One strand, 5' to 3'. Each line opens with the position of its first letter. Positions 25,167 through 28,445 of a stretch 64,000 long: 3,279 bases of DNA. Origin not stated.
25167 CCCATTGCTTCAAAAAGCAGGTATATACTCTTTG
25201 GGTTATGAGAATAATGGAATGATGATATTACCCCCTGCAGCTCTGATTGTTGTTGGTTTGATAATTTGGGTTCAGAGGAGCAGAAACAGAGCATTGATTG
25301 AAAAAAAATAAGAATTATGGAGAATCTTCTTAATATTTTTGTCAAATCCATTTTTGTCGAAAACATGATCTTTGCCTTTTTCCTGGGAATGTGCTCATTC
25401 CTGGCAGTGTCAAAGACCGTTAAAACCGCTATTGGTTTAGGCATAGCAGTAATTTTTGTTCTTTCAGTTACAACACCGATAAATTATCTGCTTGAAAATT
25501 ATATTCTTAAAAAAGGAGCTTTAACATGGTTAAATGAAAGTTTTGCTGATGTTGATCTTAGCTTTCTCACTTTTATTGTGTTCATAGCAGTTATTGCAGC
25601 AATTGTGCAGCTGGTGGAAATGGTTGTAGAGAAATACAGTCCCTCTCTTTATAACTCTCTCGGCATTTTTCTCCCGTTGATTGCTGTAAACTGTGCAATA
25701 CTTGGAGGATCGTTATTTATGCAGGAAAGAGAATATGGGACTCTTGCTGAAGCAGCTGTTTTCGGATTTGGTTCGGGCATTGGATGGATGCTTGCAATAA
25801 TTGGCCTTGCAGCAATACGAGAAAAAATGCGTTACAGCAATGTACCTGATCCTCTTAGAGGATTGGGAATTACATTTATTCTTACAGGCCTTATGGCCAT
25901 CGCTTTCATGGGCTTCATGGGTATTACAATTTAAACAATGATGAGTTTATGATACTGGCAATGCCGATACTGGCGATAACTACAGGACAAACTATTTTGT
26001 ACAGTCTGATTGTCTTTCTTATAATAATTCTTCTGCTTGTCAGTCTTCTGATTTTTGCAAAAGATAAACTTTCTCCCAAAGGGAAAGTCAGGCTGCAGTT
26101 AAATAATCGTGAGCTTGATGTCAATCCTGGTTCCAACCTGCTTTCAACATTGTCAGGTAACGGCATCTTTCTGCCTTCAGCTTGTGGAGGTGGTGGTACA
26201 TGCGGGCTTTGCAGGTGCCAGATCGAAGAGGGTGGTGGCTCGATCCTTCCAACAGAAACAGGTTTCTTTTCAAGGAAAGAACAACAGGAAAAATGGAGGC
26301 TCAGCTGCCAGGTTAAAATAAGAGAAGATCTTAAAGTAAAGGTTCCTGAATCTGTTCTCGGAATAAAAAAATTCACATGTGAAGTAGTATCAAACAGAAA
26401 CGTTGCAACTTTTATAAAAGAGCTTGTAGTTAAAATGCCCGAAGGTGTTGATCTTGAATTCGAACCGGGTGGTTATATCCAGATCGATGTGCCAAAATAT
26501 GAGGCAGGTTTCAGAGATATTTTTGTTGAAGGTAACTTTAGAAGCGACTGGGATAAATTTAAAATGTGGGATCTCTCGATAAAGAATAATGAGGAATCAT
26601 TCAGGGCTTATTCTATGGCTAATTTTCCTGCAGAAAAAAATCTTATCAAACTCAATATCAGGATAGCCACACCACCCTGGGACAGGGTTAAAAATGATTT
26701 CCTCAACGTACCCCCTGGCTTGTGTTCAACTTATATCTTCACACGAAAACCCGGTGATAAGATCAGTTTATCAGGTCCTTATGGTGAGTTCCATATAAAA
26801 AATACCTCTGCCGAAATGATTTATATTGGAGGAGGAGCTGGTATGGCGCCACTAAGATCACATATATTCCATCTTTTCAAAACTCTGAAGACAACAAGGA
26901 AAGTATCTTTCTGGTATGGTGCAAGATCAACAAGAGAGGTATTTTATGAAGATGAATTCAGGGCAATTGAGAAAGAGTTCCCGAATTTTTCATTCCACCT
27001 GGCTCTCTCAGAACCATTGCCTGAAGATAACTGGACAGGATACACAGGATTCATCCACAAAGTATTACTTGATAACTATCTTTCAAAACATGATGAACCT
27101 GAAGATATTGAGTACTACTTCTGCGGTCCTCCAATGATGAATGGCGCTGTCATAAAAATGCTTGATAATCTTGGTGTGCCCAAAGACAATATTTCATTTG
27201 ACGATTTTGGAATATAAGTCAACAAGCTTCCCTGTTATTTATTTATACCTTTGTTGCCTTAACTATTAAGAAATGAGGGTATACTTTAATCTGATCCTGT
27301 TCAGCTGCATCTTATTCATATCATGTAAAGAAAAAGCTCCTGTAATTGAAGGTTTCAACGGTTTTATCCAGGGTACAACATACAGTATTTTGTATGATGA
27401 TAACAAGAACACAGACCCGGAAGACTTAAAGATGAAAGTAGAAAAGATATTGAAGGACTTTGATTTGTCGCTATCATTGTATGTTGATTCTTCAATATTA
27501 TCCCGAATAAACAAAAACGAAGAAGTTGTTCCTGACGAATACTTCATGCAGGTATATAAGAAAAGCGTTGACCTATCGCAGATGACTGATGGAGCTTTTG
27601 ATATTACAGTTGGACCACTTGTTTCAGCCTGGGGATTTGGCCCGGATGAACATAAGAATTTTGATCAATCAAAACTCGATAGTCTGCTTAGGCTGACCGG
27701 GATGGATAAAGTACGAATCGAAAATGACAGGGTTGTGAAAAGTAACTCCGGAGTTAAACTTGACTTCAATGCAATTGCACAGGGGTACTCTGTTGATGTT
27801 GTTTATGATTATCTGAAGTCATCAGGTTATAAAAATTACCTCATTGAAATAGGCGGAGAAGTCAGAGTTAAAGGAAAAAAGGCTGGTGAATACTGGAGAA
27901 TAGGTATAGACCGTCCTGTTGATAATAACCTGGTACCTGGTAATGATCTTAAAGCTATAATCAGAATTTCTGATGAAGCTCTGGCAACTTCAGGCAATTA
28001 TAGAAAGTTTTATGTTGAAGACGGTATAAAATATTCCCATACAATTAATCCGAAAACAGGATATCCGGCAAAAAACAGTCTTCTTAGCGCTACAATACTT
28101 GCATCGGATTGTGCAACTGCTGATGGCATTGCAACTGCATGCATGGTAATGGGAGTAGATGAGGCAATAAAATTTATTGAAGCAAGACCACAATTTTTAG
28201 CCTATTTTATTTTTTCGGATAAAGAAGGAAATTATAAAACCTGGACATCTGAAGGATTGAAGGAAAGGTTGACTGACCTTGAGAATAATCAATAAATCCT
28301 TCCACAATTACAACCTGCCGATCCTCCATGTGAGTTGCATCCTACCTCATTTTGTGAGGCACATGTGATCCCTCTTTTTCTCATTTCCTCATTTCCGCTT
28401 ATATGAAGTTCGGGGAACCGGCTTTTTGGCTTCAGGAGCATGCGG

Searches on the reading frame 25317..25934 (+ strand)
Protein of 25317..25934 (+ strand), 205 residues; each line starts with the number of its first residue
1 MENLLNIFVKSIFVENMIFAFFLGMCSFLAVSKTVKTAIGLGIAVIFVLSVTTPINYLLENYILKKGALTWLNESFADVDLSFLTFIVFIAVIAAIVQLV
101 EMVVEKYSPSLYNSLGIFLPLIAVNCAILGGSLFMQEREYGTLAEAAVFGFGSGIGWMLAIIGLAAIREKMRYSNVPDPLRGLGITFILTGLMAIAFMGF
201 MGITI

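Call 10: search_protein_families(library=pfam, proteins=[window:25317-25934:+])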
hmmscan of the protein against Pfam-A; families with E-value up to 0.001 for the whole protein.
window:25317-25934:+ (205 aa): 1 family
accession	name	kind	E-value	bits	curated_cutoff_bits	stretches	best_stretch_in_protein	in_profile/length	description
PF02508.19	Rnf-Nqr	-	3.6e-60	203.4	23.8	1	5-203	2-173/174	Rnf-Nqr subunit, membrane protein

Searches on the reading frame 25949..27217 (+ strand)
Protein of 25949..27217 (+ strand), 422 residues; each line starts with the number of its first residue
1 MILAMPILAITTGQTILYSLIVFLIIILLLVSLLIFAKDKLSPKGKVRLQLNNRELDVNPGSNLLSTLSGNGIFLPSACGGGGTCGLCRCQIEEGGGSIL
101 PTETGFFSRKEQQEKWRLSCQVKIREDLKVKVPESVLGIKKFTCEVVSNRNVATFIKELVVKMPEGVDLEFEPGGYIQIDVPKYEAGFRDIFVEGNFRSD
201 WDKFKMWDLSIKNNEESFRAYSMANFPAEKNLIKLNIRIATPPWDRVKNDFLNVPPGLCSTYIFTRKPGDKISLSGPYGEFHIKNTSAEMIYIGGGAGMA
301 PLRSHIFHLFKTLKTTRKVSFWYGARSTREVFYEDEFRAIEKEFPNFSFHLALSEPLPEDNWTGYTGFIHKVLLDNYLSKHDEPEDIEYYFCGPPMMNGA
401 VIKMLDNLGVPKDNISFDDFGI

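Call 10: search_protein_families(library=pfam, proteins=[window:25949-27217:+])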
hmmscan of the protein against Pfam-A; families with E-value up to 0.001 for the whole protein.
window:25949-27217:+ (422 aa): 4 families
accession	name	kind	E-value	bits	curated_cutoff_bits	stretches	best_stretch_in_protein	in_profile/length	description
PF00175.26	NAD_binding_1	-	1.1e-16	61.9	22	1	293-400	2-106/109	Oxidoreductase NAD-binding domain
PF00111.32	Fer2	-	1.7e-11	44.3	21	1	52-124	6-76/77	2Fe-2S iron-sulfur cluster binding domain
PF00970.30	FAD_binding_6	-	3.9e-07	30.8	21.1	1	213-282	43-98/99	Oxidoreductase FAD-binding domain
PF13510.11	Fer2_4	-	0.00076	19.9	22.8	0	46-131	3-78/82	2Fe-2S iron-sulfur cluster binding domain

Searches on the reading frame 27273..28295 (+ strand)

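Call 10: search_protein_families(library=pfam, proteins=[window:27273-28295:+])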
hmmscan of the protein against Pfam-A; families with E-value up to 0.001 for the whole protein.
window:27273-28295:+ (340 aa): 1 family
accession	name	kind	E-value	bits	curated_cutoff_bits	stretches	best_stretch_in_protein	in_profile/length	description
PF02424.20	ApbE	-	2.3e-84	283.5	25.6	1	34-311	2-265/266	ApbE family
